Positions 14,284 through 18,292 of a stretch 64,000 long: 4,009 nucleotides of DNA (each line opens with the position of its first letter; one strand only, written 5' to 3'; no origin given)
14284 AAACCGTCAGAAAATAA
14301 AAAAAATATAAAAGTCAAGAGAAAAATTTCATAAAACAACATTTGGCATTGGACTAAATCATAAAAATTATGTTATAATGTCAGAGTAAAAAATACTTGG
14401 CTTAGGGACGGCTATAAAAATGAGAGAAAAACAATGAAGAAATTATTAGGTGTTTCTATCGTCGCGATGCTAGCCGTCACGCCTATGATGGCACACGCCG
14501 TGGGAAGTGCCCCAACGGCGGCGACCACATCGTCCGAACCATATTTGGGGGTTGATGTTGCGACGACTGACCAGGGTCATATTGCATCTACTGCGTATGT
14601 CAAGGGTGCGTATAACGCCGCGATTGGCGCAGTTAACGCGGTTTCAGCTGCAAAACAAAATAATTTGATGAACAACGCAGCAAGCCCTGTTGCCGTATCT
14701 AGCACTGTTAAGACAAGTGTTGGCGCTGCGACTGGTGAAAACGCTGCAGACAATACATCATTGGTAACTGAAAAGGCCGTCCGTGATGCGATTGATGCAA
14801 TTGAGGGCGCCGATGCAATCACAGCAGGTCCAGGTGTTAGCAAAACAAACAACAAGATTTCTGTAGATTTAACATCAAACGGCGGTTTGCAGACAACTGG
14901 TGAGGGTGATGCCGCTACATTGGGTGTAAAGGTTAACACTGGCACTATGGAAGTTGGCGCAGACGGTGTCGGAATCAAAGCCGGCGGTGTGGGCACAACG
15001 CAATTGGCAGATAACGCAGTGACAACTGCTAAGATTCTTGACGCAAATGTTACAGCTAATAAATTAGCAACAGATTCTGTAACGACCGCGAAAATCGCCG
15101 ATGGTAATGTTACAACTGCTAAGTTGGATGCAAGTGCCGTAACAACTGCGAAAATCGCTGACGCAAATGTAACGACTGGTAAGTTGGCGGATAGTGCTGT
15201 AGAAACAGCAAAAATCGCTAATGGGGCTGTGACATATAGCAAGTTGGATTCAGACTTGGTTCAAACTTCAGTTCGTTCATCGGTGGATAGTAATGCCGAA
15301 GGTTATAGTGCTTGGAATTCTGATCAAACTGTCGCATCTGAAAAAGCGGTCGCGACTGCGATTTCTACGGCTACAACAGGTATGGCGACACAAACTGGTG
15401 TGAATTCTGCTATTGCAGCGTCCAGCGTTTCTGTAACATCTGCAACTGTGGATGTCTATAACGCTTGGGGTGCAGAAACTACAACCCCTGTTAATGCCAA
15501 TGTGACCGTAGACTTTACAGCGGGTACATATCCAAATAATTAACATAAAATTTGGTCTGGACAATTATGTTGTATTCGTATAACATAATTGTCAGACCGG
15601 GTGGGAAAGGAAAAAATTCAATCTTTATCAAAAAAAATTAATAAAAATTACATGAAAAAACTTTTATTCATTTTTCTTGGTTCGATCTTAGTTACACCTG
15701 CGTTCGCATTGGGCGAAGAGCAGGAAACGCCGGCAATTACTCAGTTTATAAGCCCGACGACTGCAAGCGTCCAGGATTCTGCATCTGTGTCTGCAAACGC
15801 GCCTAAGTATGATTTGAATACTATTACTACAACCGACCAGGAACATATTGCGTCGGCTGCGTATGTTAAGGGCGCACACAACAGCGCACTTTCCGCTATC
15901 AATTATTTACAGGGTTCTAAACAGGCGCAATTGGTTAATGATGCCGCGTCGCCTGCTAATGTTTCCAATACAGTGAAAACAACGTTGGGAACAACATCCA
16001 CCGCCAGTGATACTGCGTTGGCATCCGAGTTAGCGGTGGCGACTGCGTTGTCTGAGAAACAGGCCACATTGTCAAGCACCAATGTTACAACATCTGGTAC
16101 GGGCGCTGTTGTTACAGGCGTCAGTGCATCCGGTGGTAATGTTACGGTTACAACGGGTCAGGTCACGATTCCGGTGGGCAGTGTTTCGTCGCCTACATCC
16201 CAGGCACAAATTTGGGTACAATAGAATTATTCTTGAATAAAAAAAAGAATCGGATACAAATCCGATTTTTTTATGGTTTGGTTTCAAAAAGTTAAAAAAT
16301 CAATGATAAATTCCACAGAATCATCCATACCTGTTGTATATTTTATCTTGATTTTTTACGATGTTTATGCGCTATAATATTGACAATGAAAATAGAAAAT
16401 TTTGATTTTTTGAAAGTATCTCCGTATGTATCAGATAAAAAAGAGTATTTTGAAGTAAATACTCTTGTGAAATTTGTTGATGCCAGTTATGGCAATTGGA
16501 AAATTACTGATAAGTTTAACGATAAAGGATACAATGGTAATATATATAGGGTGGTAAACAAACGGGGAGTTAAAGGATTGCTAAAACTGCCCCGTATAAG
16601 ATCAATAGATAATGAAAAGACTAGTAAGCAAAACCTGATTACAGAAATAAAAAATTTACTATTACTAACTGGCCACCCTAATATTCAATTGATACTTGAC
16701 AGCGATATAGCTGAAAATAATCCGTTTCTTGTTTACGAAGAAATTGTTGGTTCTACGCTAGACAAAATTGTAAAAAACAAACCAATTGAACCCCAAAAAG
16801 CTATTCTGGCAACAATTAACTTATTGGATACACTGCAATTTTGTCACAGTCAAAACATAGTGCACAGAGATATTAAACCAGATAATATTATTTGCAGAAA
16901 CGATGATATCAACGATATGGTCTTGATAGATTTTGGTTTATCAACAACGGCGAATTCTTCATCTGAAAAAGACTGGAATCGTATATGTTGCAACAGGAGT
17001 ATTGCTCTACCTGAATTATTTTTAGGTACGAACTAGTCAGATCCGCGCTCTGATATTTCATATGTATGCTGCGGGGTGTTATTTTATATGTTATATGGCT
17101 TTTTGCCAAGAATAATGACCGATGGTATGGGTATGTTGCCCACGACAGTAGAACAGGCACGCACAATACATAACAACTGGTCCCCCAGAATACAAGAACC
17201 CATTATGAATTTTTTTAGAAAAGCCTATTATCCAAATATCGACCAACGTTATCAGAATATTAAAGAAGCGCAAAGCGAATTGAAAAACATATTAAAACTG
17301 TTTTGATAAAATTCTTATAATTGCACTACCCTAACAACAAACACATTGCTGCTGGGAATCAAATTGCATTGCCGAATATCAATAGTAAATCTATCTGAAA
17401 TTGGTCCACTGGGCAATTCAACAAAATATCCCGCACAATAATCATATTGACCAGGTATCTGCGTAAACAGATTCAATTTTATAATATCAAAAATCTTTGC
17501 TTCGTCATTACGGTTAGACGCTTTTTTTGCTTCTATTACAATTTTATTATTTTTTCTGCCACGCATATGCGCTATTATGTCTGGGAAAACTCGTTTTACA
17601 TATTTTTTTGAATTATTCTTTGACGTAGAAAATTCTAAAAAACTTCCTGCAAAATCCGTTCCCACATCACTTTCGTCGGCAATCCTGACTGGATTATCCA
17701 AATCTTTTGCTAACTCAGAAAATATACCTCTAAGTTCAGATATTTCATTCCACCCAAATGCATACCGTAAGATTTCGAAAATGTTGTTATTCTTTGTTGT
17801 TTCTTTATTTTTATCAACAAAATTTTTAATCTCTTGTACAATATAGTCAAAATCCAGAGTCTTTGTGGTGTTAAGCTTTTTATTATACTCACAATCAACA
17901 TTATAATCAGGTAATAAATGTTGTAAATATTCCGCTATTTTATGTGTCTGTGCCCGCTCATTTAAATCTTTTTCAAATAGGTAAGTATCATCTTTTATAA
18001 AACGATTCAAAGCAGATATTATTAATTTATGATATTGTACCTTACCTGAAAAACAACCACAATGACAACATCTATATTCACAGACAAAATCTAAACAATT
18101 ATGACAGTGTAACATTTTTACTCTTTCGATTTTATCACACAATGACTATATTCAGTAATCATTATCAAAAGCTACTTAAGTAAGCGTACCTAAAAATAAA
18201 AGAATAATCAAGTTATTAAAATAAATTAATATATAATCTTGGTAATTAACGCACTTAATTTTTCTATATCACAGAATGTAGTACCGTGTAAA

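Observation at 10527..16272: Six-gene array of secreted tail-fibre-like paralogs immediately downstream of the RT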

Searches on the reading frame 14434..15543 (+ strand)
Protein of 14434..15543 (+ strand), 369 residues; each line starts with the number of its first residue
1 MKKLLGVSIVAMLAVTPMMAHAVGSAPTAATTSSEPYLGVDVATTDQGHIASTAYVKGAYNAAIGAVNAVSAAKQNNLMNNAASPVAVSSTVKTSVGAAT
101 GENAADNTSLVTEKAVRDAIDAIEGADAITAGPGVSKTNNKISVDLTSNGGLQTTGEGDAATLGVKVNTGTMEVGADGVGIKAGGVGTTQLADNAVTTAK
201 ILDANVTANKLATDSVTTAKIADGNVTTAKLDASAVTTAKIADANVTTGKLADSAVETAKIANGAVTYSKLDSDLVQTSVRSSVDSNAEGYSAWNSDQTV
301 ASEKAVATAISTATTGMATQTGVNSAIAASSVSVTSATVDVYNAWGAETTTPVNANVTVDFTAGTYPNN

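Call 3: search_protein_families(library=pfam, proteins=[window:14434-15543:+], max_evalue=1)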
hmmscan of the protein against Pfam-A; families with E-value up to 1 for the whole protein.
window:14434-15543:+ (369 aa): 0 families

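Call 4: search_protein_families(library=phrogs, proteins=[window:14434-15543:+], max_evalue=0.1)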
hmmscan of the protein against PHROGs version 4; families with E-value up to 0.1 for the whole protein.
window:14434-15543:+ (369 aa): 9 families
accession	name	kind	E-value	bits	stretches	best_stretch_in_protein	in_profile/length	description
phrog_28766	-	tail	9.2e-19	68.1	1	168-317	113-261/472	tail fiber protein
phrog_892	-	tail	8.9e-14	52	1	179-337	342-477/782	tail fiber protein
phrog_21412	-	tail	1.7e-12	47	1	186-356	166-338/1452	tail fiber protein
phrog_36443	-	unknown function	2.2e-09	36.7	1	186-272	379-465/1238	-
phrog_13518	-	unknown function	1.7e-08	34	1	42-311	189-458/1230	-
phrog_8780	-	tail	0.0011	18.2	1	190-239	614-664/755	minor tail protein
phrog_15350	-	unknown function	0.0075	16.1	1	189-304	194-311/494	-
phrog_32822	-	head and packaging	0.019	13.6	1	92-318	892-1119/1548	virion structural protein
phrog_12514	-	unknown function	0.049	14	1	198-276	143-221/287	-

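Call 26: search_solved_structures(query=window:14434-15543:+, max_evalue=10, show_alignments=3)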
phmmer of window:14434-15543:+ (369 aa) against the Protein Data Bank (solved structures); distinct sequences matched with E-value up to 10: 3.
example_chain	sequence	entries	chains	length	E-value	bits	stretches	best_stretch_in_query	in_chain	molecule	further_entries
9eg4_H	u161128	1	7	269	0.00089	22.1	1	192-329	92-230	orf16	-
5dra_A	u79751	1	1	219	0.86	12.3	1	201-271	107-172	3beta1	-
2dld_A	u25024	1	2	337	1.2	11.9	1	200-257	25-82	D-LACTATE DEHYDROGENASE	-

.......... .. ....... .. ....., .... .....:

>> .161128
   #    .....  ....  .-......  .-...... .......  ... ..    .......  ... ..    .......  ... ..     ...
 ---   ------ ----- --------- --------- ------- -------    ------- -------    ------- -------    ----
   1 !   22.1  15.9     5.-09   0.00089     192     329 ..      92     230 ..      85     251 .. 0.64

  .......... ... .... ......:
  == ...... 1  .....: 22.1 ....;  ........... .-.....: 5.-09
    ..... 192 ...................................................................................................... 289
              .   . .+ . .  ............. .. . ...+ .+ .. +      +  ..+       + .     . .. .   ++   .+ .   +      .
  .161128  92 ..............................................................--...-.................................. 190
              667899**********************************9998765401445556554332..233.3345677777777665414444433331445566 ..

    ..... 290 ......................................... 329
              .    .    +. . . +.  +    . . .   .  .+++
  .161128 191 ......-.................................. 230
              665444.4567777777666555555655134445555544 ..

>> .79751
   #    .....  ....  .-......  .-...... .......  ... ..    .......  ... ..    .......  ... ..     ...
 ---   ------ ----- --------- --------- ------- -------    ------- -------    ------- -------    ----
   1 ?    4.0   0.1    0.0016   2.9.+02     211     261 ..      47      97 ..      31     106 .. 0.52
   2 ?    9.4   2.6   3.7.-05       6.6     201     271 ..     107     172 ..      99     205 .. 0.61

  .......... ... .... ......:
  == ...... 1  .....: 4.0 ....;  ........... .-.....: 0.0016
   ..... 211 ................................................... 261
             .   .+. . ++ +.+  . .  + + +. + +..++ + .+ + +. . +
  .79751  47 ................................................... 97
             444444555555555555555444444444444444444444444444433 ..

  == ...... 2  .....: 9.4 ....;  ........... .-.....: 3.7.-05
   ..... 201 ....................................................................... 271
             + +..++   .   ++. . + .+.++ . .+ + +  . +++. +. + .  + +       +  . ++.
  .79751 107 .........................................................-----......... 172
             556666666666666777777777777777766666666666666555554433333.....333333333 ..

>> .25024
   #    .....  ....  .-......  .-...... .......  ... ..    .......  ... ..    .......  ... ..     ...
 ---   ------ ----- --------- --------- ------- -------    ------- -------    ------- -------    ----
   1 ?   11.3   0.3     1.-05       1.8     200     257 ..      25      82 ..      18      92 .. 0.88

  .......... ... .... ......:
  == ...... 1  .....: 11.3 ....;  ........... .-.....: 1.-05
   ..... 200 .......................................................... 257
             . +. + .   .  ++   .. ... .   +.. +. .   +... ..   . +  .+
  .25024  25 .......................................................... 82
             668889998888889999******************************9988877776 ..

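Call 57: search_dna_similar(query=window:14434-15543:+, collection=phages, mode=protein, max_rows=15)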
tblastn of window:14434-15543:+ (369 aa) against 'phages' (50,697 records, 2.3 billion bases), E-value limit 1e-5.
Records with a match: 96; places in all: 204; records where one place covers at least 80% of the query: 0.
Best place of each record, by identity: 60-80% 11; <60% 85.
By first word of the organism name: Gordonia 27; Synechococcus 19; Cyanophage 10; Lactobacillus 8; Prochlorococcus 7; uncultured 3; Bacteriophage 3; Caudoviricetes 2; Geobacillus 2; Planktothrix 2; and 11 more.
By host as written in the record: - 10; Gordonia terrae 3612 10; Synechococcus sp. MW02 8; Synechococcus sp. CB0101 7; Gordonia rubripertincta NRRL B-16540 7; Gordonia terrae NRRL B-16283 5; Lactobacillus plantarum 5; Gordonia terrae CAG3 3; and 28 more.
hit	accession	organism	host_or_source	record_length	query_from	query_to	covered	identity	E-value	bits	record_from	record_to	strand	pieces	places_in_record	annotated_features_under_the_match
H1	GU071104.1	Cyanophage NATL2A-133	Prochlorococcus sp. NATL2A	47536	184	312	35%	46.3%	8e-16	85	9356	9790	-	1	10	predicted protein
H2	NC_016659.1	Cyanophage NATL2A-133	Prochlorococcus sp. NATL2A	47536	184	312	35%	46.3%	8e-16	85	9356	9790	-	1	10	hypothetical protein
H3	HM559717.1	Synechococcus phage S-CBP4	Synechococcus sp. CB0101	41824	163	264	28%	57.3%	4e-18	92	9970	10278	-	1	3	hypothetical protein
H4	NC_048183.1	Synechococcus phage S-CBP4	Synechococcus sp. CB0101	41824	163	264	28%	57.3%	4e-18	92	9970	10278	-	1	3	tail fiber protein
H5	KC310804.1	Synechococcus phage S-CBP4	Synechococcus sp. CB0101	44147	163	264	28%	57.3%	4e-18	92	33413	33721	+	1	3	tail fiber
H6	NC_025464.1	Synechococcus phage S-CBP4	Synechococcus sp. CB0101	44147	163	264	28%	57.3%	4e-18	92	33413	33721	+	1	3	tail fiber protein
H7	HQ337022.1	Prochlorococcus phage P-SSP10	Prochlorococcus marinus NATL2A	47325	151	271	33%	47.2%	1e-18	94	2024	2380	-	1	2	hypothetical protein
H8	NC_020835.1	Prochlorococcus phage P-SSP10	Prochlorococcus marinus NATL2A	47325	151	271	33%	47.2%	1e-18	94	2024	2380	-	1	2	hypothetical protein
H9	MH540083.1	Synechococcus T7-like phage S-TIP37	Synechococcus sp. WH8109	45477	181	271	25%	61.5%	8e-17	88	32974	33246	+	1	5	tail fiber-like protein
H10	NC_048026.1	Synechococcus T7-like phage S-TIP37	Synechococcus sp. WH8109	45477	181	271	25%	61.5%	8e-17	88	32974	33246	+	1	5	tail fiber-like protein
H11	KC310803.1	Synechococcus phage S-CBP3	Synechococcus sp. CB0101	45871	184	264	22%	67.9%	2e-18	92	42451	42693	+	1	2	tail fiber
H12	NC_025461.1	Synechococcus phage S-CBP3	Synechococcus sp. CB0101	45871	184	264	22%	67.9%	2e-18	92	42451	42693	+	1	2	tail fiber protein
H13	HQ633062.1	Synechococcus phage S-CBP3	Synechococcus sp. CB0101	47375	184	264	22%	67.9%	2e-18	92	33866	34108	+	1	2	hypothetical protein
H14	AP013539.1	uncultured phage_MedDCM-OCT-S28-C3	metagenomic fosmid library constructed ...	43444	173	277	28%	51.4%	3e-14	80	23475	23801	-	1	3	hypothetical protein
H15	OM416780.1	Prochlorococcus phage P-SCSP2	Prochlorococcus sp. MED4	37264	152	308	43%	34.4%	2e-9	66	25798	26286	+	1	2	hypothetical protein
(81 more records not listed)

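Call 75: search_protein_families(library=ncbifam, proteins=[window:14434-15543:+], max_evalue=0.1)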
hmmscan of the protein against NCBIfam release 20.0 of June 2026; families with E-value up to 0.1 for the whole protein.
window:14434-15543:+ (369 aa): 1 family
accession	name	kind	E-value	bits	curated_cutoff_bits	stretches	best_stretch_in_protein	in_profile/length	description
NF010601.0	PRK13997.1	equivalog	0.032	14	319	1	189-289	36-136/193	K(+)-transporting ATPase subunit C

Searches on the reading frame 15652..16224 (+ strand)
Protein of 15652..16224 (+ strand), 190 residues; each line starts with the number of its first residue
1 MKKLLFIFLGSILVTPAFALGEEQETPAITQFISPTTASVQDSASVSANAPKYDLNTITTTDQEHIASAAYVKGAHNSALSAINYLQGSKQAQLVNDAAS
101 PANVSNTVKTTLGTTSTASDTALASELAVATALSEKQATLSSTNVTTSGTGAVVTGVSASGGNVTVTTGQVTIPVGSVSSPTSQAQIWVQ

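Call 3: search_protein_families(library=pfam, proteins=[window:15652-16224:+], max_evalue=1)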
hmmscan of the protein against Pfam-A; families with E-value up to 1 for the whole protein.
window:15652-16224:+ (190 aa): 0 families

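Call 4: search_protein_families(library=phrogs, proteins=[window:15652-16224:+], max_evalue=0.1)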
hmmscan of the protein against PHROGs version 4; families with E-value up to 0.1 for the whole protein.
window:15652-16224:+ (190 aa): 1 family
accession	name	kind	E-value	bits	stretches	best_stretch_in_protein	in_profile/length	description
phrog_12050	-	head and packaging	0.031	14.4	1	82-168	131-213/507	virion structural protein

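Call 60: find_homologous_proteins(query=window:15652-16224:+, max_evalue=0.001)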
Query window:15652-16224:+ (190 aa): 32 proteins with E <= 0.001 among 832 candidates.
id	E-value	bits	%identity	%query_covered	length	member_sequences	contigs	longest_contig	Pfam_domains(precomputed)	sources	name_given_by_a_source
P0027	2.2e-93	328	92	100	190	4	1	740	-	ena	-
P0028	1.5e-91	322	89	100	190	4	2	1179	-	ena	-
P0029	1.9e-73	264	75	100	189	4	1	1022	-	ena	-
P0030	4.2e-70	253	71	100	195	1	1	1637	-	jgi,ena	-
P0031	5.8e-39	152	51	100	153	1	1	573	-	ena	-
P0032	9.8e-38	148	49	100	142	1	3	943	-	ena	-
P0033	8.7e-37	145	51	100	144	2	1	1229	-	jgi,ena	-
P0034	8.2e-36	141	47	100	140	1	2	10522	-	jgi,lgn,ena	-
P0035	8.0e-33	132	64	59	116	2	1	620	-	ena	-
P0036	8.9e-32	128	48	100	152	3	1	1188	-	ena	-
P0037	1.0e-30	125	46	100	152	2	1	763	-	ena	-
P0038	3.9e-29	120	44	100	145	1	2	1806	-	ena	-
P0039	3.5e-27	113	45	100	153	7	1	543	-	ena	-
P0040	9.9e-27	112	46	94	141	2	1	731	-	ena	-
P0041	2.3e-23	101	41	100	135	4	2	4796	-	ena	-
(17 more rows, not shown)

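Call 71: predict_structure(alignment_id=A4)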
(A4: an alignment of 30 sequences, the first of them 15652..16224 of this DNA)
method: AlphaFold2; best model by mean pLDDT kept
length: 190 residues; sequences in the alignment: 30
mean_pLDDT: 55.8   pTM: 0.26
mean pLDDT of the five models: 55.8, 50.8, 48.5, 47.8, 46.6
residues with pLDDT >= 90: 0; 70-90: 16; 50-70: 120; < 50: 54
segments of 3 or more residues with pLDDT < 50: 21-35, 37-41, 43-47, 98-100, 113-116, 143-149, 159-161
pLDDT, mean of each block of 10 residues (from residue 1): 62 56 44 48 49 62 61 70 62 50 53 50 69 68 46 50 53 58 50
secondary structure, 60 per line:
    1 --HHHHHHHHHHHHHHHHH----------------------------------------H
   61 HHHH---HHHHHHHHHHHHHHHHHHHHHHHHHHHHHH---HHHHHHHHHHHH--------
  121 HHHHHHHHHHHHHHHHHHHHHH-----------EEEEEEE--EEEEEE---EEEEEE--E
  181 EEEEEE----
elements in order: H3-19 H60-64 H68-97 H101-112 H121-142 E154-160 E163-168 E172-177 E180-186

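Call 75: search_protein_families(library=ncbifam, proteins=[window:15652-16224:+], max_evalue=0.1)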
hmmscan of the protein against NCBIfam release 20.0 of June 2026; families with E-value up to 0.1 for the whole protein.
window:15652-16224:+ (190 aa): 0 families

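Call 77: fold_search(model_id=the predicted structure, library=pdb)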
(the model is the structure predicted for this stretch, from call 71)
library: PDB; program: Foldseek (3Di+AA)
matches with E <= 10: 3; with E <= 0.001: 0
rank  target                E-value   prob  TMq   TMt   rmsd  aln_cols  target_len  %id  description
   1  6kn5                  5.6e+00  0.06  0.16  0.14  16.3        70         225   16  Crystal structure of AFF4 C-terminal domain (released 2020-07-08)
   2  5k35_B                6.8e+00  0.01  0.10  0.12  17.1        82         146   12  Structure of the Legionella effector, AnkB, in complex with human Skp1 (released 2017-01-25)
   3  12dl_QB               7.3e+00  0.01  0.11  0.12  17.0        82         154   13  Native structure of the cytoplasmic lattice (CPL) asymmetric unit from mouse MII eggs (released 2026-04-08)

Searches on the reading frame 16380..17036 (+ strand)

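Call 3: search_protein_families(library=pfam, proteins=[window:16380-17036:+], max_evalue=1)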
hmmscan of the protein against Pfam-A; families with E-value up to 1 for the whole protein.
window:16380-17036:+ (218 aa): 8 families
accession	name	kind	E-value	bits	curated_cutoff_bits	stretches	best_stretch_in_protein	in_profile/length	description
PF00069.31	Pkinase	-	2.9e-23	83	31.7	1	50-213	10-168/263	Protein kinase domain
PF07714.23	PK_Tyr_Ser-Thr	-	1.2e-10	41.6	23.1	1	75-196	35-157/258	Protein tyrosine and serine/threonine kinase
PF03109.22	ABC1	-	0.00019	21.1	22.9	1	115-198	143-224/244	ABC1 atypical kinase-like domain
PF17667.7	Pkinase_fungal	-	0.0022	17.2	24.1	1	156-198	304-350/387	Fungal protein kinase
PF01636.29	APH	-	0.0077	16.5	23.2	1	160-189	170-198/239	Phosphotransferase enzyme family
PF10707.15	YrbL-PhoP_reg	-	0.019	15.1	31.5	1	150-207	115-172/185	PhoP regulatory network protein YrbL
PF06293.20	Kdo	-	0.16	11.8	21.3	1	153-190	132-171/207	Lipopolysaccharide kinase (Kdo/WaaP) family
PF25336.1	C2_SYDE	-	0.2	12.2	27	1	195-217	73-95/120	C2 domain of synapse defective Rho GAP protein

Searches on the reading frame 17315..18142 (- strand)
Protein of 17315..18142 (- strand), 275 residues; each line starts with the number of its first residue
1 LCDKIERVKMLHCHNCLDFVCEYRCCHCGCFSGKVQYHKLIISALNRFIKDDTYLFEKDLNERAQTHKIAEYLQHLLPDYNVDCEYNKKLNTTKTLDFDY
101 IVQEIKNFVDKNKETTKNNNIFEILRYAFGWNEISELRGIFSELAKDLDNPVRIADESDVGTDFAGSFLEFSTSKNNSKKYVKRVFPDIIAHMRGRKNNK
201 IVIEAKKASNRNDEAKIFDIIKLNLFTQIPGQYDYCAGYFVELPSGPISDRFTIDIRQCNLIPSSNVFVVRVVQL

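Call 3: search_protein_families(library=pfam, proteins=[window:17315-18142:-], max_evalue=1)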
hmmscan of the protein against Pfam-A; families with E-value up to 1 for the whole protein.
window:17315-18142:- (275 aa): 3 families
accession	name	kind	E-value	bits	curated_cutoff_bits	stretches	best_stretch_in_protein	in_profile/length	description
PF25506.1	TIM-barrel_MTC6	-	0.085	12.8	27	1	54-130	36-116/281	MTC6 partial TIM-barrel domain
PF21186.2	DUF6852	-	0.14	13.3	27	1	60-87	30-58/71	Domain of unknown function (DUF6852)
PF19241.4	DUF5891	-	0.16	12.2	27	1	73-146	12-91/198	Family of unknown function (DUF5891)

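Call 75: search_protein_families(library=ncbifam, proteins=[window:17315-18142:-], max_evalue=0.1)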
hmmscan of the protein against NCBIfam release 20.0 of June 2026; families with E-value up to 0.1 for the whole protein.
window:17315-18142:- (275 aa): 2 families
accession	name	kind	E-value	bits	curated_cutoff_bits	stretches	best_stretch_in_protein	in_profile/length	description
NF047754.1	LRR20_Nterm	exception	0.013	15.3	105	1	118-156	11-51/53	E-cadherin-binding leucine-rich repeat protein LRR20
TIGR00789.1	flhB_rel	hypoth_equivalog_domain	0.06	13.6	117.35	0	185-232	16-65/84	FlhB-like flagellar biosynthesis protein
